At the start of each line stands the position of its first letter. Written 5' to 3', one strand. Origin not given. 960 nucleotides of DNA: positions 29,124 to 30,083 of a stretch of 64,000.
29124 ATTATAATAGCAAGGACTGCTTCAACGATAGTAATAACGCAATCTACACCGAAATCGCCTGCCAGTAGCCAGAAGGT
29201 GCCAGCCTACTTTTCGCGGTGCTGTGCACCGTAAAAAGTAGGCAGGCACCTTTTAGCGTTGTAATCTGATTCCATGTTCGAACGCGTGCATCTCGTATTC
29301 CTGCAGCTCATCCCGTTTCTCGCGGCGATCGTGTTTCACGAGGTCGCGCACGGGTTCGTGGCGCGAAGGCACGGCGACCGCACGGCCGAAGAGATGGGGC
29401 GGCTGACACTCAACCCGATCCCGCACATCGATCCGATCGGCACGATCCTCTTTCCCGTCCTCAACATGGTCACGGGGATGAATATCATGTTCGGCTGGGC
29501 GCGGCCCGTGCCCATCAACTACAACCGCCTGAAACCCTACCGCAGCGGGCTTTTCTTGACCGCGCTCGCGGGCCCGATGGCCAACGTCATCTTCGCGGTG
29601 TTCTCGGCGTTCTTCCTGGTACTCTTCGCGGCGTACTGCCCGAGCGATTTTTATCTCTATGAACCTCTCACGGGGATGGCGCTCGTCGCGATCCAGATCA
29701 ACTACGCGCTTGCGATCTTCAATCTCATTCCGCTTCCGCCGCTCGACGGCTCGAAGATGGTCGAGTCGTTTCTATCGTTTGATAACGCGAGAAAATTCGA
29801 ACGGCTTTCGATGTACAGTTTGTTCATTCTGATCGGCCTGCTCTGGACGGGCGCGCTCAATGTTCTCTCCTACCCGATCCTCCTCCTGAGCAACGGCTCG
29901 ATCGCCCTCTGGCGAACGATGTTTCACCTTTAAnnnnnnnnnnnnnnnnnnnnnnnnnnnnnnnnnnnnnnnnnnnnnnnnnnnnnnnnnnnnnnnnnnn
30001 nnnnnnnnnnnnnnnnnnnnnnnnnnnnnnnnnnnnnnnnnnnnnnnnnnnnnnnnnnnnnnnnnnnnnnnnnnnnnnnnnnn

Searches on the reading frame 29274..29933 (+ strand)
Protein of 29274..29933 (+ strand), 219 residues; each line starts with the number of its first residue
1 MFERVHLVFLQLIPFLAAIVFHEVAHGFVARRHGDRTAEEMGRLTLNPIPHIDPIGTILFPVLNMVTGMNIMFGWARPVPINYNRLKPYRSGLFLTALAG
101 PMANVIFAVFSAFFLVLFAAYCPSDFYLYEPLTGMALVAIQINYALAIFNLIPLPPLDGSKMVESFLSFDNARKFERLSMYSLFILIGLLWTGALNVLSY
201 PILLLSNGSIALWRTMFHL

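Call 34: search_protein_families(library=pfam, proteins=[window:29274-29933:+], max_evalue=0.001)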
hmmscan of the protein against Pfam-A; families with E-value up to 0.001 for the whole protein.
window:29274-29933:+ (219 aa): 1 family
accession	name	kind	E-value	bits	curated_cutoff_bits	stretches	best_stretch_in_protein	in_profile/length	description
PF02163.28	Peptidase_M50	-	7e-15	55.4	27.2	2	137-185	164-216/221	Peptidase family M50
